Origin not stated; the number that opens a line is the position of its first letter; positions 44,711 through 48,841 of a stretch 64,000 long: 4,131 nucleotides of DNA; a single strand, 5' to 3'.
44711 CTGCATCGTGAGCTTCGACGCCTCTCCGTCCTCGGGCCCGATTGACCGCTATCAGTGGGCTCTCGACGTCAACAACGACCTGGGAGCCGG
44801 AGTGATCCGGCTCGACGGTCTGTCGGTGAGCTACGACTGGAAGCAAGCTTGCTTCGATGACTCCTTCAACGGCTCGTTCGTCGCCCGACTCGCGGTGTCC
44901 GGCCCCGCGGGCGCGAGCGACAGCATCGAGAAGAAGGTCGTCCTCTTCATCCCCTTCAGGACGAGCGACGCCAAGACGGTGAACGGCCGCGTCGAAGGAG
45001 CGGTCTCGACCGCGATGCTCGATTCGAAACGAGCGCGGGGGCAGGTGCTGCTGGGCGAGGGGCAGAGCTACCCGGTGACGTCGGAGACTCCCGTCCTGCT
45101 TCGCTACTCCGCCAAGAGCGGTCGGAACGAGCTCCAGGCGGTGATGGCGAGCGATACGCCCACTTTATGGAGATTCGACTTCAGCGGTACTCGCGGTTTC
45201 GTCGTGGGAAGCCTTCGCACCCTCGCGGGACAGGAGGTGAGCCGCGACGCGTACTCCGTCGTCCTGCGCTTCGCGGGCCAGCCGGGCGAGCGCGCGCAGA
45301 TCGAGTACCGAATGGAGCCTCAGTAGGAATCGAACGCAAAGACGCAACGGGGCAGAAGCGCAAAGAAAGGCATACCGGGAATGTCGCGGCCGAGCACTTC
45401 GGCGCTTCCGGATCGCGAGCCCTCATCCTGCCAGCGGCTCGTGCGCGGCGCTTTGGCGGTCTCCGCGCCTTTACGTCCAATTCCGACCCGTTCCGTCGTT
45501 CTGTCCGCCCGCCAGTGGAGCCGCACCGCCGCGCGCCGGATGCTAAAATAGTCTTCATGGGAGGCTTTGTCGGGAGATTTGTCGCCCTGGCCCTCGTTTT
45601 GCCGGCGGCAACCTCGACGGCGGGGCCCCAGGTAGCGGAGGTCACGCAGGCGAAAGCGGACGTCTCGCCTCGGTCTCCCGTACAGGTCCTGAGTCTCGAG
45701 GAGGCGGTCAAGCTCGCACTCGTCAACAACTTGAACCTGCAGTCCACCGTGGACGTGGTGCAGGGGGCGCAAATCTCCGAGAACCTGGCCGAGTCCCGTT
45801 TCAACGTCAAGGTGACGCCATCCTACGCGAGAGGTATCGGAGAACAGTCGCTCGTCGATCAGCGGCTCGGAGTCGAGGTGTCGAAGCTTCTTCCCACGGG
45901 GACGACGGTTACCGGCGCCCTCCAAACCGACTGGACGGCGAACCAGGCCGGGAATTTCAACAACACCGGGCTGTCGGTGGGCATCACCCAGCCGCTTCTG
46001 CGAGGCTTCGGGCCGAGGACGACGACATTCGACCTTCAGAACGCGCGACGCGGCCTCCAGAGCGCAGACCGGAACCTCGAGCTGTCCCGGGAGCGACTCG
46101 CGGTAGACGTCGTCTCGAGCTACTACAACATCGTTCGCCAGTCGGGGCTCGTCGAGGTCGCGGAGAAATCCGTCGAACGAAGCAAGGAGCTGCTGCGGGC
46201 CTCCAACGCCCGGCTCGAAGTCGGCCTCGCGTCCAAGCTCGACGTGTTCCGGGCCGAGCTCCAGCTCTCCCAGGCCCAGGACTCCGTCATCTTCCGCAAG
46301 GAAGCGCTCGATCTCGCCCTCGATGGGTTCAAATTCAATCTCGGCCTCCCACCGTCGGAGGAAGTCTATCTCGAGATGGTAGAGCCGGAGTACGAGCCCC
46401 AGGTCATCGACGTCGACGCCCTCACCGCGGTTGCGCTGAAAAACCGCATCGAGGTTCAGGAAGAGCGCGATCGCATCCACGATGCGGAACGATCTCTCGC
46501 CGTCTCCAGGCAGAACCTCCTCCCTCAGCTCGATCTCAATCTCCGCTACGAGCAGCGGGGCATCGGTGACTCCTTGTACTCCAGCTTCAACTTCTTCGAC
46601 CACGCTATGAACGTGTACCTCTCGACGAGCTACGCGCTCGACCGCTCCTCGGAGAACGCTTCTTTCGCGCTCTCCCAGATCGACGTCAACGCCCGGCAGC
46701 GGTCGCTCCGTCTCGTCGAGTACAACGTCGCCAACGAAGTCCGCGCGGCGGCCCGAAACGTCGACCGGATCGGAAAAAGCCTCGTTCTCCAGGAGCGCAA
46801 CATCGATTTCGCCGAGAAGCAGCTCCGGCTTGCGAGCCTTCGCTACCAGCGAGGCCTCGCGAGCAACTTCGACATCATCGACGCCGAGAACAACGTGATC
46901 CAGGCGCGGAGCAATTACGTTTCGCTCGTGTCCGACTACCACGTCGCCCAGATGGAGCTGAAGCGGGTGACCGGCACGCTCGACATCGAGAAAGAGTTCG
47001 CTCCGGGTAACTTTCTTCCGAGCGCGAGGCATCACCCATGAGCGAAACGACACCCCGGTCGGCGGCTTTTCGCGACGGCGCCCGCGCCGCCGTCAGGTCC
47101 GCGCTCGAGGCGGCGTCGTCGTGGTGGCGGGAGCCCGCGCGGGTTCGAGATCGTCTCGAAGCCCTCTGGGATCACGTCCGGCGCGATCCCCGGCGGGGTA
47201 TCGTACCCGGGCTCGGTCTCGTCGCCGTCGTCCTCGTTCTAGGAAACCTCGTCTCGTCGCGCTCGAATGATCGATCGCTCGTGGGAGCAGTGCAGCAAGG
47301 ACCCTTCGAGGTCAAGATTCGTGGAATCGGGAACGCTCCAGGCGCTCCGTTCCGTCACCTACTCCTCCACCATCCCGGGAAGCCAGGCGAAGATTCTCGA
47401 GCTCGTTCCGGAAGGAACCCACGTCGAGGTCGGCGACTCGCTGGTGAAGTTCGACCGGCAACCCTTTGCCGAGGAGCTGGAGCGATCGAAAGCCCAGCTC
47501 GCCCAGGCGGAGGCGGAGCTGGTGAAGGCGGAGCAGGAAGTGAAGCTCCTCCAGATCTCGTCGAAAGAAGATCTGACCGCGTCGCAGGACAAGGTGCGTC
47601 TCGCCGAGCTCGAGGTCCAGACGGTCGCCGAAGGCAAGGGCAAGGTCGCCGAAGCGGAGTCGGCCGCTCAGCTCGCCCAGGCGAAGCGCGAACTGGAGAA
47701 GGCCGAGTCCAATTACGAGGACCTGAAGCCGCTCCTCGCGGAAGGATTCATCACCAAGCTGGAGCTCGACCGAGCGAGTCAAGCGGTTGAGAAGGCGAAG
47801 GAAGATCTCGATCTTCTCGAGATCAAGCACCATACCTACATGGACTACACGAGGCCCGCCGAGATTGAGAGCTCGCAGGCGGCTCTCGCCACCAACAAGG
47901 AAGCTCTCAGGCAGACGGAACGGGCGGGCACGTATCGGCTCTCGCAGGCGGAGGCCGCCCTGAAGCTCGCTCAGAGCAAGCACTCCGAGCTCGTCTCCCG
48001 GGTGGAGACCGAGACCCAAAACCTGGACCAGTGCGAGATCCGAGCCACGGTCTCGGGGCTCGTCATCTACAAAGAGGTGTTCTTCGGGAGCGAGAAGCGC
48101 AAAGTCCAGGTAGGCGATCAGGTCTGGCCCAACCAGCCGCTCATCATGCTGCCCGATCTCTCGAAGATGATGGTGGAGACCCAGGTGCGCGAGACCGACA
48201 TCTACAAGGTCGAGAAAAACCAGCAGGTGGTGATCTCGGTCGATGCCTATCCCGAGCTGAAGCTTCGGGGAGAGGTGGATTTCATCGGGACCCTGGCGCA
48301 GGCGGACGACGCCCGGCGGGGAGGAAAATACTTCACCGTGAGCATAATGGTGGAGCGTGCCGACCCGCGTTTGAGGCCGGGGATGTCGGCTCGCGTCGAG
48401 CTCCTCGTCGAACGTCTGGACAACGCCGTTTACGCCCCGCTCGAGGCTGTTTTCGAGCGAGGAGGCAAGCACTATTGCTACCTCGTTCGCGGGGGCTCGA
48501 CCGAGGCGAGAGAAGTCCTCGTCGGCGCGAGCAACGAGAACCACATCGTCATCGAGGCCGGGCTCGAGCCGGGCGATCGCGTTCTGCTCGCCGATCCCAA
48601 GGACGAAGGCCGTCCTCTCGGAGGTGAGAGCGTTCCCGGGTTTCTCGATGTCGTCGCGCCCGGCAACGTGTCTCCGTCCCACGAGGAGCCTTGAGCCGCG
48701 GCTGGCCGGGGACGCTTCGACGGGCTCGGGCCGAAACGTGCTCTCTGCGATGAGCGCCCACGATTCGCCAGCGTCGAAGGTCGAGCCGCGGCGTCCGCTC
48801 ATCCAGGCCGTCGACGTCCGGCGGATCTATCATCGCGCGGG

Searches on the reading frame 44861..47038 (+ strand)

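Call 71: search_protein_families(library=pfam, proteins=[window:44861-47038:+], max_evalue=0.001)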
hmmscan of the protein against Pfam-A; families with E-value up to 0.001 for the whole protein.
window:44861-47038:+ (726 aa): 1 family
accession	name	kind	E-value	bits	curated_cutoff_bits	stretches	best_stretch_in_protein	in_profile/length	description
PF02321.23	OEP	-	5.3e-43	147.5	22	2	519-705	2-187/187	Outer membrane efflux protein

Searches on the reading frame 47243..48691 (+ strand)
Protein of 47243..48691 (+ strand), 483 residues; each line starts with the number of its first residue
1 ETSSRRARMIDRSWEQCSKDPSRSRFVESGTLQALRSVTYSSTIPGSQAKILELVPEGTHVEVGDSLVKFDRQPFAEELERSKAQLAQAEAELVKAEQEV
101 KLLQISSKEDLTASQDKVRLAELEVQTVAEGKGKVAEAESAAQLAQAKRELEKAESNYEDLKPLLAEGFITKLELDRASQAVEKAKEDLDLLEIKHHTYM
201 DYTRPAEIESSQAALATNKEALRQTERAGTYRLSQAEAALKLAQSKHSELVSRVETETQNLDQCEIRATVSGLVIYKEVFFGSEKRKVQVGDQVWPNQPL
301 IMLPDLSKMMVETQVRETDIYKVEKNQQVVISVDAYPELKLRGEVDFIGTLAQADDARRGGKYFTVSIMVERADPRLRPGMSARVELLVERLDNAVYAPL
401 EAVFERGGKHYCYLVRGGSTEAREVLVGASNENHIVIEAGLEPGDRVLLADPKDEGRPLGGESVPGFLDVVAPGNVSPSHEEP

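Call 71: search_protein_families(library=pfam, proteins=[window:47243-48691:+], max_evalue=0.001)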
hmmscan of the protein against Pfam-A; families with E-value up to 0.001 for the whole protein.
window:47243-48691:+ (483 aa): 2 families
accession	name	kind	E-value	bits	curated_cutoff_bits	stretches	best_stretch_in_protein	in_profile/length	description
PF16576.10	HlyD_D23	-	1e-13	51.5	30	1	166-383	26-214/214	Barrel-sandwich domain of CusB or HlyD membrane-fusion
PF13437.12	HlyD_3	-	1.4e-09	39.1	22.2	1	285-380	12-106/106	HlyD family secretion protein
